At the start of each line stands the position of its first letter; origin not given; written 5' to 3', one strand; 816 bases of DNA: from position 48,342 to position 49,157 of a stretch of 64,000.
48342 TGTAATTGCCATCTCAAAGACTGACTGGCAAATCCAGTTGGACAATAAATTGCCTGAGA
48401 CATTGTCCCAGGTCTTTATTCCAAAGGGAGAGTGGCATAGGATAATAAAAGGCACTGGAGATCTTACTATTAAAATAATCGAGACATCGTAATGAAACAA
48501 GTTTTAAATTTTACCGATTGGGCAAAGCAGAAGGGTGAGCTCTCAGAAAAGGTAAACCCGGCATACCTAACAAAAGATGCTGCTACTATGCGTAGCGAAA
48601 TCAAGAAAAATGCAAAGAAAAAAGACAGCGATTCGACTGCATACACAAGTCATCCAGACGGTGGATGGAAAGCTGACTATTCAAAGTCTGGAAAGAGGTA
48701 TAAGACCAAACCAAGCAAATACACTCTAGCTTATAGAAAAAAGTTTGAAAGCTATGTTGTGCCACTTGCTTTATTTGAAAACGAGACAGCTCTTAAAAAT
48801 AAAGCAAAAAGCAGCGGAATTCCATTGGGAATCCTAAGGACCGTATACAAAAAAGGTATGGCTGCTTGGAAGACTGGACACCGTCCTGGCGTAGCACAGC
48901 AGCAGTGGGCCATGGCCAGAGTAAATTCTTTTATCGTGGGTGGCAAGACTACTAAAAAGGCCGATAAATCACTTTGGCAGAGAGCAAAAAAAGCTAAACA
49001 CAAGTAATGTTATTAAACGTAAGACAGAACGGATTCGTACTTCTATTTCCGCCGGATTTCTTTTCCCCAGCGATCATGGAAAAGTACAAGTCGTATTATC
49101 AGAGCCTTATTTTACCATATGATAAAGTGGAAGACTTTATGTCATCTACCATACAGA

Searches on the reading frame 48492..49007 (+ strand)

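Call 12: search_protein_families(library=phrogs, proteins=[window:48492-49007:+], max_evalue=0.001)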
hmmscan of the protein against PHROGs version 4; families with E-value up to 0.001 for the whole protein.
window:48492-49007:+ (171 aa): 2 families
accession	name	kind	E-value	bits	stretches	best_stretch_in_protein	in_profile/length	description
phrog_3041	-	other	1.1e-13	51.5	1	98-162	608-673/678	cytidyltransferase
phrog_28338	-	unknown function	2.8e-09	38.3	1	99-170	17-87/89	-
